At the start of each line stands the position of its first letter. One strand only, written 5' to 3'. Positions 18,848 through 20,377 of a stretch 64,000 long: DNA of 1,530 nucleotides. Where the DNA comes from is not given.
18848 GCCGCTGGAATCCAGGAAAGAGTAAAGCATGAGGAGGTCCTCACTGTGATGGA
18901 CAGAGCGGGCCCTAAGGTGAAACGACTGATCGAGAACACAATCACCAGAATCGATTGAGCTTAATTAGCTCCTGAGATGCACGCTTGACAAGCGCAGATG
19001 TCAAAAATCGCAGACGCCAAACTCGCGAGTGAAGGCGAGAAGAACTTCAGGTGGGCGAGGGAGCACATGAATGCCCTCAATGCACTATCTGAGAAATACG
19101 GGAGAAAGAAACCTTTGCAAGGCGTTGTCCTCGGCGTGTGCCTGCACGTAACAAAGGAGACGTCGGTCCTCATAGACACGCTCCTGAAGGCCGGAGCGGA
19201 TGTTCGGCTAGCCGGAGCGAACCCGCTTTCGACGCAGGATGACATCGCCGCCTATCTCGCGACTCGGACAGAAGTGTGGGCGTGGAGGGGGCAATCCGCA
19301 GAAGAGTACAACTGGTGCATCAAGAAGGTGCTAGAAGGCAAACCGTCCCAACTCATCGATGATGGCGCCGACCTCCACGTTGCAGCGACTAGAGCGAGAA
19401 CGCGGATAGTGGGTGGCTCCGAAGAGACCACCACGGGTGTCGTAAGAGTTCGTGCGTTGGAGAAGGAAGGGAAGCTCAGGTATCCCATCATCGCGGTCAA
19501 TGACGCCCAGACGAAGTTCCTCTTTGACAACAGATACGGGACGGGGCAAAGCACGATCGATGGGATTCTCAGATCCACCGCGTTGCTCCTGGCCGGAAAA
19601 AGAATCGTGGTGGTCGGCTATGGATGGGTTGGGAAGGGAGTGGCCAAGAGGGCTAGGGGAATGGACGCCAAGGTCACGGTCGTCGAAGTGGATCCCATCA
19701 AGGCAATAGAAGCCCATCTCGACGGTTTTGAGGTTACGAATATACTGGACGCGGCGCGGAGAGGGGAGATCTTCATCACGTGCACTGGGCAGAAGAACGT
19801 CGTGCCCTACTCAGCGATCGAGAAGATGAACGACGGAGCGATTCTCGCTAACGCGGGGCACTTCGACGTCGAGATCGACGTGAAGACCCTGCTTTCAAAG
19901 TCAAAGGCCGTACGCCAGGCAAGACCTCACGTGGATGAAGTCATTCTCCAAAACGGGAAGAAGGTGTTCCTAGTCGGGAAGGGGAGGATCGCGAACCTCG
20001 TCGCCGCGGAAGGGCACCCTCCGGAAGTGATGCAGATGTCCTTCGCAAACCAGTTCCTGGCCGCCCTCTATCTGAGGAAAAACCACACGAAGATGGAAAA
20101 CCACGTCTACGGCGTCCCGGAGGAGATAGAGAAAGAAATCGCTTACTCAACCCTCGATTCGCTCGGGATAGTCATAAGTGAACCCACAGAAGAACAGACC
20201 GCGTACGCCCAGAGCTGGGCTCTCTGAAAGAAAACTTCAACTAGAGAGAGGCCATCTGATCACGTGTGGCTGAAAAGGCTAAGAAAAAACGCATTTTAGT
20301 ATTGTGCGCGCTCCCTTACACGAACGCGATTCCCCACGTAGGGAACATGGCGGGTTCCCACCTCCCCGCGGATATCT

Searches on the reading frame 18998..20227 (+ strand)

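Call 13: search_protein_families(library=ncbifam, proteins=[window:18998-20227:+], max_evalue=0.001)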
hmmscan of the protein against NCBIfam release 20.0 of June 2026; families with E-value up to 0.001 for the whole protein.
window:18998-20227:+ (409 aa): 12 families
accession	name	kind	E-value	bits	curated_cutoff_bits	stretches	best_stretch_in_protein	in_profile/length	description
NF004005.0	PRK05476.2-3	equivalog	1.3e-168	561.1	275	1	2-408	5-416/418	adenosylhomocysteinase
TIGR00936.1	ahcY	equivalog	2.6e-163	543.7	497.6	1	3-408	2-413/416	adenosylhomocysteinase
NF004010.0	PRK05476.3-3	equivalog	1.3e-70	238.5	512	1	9-400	14-419/432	adenosylhomocysteinase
NF004009.0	PRK05476.3-2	equivalog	1.3e-55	189.1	485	1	3-399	69-467/487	adenosylhomocysteinase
NF004008.0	PRK05476.3-1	equivalog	2.2e-24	86.2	440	1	123-379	80-316/326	adenosylhomocysteinase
NF004017.0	PRK05479.1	equivalog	1.1e-05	24.3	336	1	197-293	14-114/337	ketol-acid reductoisomerase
NF006162.0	PRK08306.1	equivalog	1.3e-05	24.7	261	1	185-282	139-238/297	dipicolinate synthase subunit DpsA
TIGR00465.1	ilvC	equivalog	1.6e-05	24.1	226.15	1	198-293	1-100/314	ketol-acid reductoisomerase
NF009940.0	PRK13403.1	equivalog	1.9e-05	23.7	406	1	197-290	13-109/335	ketol-acid reductoisomerase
TIGR02853.1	spore_dpaA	equivalog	4.9e-05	22.7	319.65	1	179-283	130-236/287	dipicolinic acid synthetase subunit A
NF041369.1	Dhydh_Halo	equivalog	9.6e-05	21.7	400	1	195-288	127-223/305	D-2-hydroxyacid dehydrogenase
NF042949.2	3PPDioc_HcaD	equivalog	0.00025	19.9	450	0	195-233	137-175/386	3-phenylpropionate/cinnamic acid dioxygenase ferredoxin--NAD(+) reductase subunit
